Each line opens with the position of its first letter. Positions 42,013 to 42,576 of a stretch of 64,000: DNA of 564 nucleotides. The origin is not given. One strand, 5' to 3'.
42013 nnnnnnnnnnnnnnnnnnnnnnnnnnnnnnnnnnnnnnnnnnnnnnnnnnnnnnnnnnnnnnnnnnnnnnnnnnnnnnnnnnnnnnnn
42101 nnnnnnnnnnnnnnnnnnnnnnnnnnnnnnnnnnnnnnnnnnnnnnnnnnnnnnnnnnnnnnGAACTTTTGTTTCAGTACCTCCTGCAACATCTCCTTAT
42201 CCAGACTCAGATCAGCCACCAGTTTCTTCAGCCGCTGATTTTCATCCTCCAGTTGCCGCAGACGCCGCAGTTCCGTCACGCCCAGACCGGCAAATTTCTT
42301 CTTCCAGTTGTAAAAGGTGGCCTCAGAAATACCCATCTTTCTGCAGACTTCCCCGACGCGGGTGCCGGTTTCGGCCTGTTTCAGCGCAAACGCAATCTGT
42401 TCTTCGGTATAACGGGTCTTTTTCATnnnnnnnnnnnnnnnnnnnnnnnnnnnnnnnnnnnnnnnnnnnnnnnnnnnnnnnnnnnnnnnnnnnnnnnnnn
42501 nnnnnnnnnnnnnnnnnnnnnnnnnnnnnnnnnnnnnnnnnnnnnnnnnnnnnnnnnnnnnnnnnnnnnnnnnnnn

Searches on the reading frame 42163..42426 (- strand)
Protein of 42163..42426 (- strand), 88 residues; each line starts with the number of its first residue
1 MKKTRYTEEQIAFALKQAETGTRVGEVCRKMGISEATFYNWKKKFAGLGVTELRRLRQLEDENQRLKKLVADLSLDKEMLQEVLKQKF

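Call 27: list_cluster_members(proteins=[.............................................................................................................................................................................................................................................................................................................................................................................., window:42163-42426:-])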
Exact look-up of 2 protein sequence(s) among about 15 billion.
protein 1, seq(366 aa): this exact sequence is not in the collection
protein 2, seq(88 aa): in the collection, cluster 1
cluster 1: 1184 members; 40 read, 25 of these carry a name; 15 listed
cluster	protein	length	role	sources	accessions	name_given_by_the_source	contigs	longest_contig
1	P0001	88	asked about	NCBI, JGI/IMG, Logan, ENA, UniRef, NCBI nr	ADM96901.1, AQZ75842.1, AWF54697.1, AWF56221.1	putative transposase [Serratia fonticola] | putative transposase | IS3 family transposase n=4 Tax=Enterobacterales TaxID=91347 RepID=A0AAD2GL44_ECOLX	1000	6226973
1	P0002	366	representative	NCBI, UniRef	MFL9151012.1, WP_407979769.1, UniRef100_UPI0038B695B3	IS3 family transposase [Escherichia coli] | IS3 family transposase n=1 Tax=Escherichia coli TaxID=562 RepID=UPI0038B695B3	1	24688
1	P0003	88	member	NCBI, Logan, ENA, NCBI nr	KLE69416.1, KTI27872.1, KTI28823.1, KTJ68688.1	Hin recombinase [Klebsiella aerogenes] | transposase [Klebsiella aerogenes]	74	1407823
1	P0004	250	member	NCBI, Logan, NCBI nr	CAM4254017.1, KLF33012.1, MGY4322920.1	IS3 family transposase ORF B [Klebsiella aerogenes] | transposase [Klebsiella aerogenes]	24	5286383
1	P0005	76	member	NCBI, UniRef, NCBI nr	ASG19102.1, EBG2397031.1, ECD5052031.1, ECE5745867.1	transposase [Salmonella enterica subsp. enterica serovar Oranienburg] | Integrase catalytic domain-containing protein n=1 Tax=Salmonella enterica subsp. enterica ... | hypothetical protein LFZ25_24930 [Salmonella enterica subsp. enterica serovar ...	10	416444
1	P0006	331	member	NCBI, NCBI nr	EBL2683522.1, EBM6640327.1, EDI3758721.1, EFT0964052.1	IS3 family transposase, partial [Salmonella enterica] | IS3 family transposase [Salmonella enterica subsp. enterica serovar Senftenberg]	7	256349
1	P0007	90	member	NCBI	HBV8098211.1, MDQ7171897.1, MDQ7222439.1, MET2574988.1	integrase core domain-containing protein, partial [Klebsiella pneumoniae]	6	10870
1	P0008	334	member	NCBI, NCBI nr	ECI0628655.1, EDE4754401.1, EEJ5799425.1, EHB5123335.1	IS3 family transposase, partial [Salmonella enterica subsp. enterica serovar Typhimurium] | IS3 family transposase [Salmonella enterica subsp. enterica serovar Typhimurium]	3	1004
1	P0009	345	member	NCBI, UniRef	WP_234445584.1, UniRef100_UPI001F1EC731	IS3 family transposase, partial [Salmonella enterica] | IS3 family transposase n=1 Tax=Salmonella enterica TaxID=28901 RepID=UPI001F1EC731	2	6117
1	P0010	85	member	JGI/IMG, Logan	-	putative transposase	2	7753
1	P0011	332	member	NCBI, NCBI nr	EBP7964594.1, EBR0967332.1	IS3 family transposase, partial [Salmonella enterica] | IS3 family transposase [Salmonella enterica]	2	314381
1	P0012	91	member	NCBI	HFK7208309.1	TPA: integrase core domain-containing protein, partial [Klebsiella pneumoniae]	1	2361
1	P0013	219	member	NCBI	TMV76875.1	IS3 family transposase, partial [Salmonella enterica subsp. enterica serovar Typhimurium]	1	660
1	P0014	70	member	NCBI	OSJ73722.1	IS3 family element, transposase orfB, partial [Salmonella enterica subsp. enterica ...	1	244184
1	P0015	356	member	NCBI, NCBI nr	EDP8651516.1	IS3 family transposase [Salmonella bongori]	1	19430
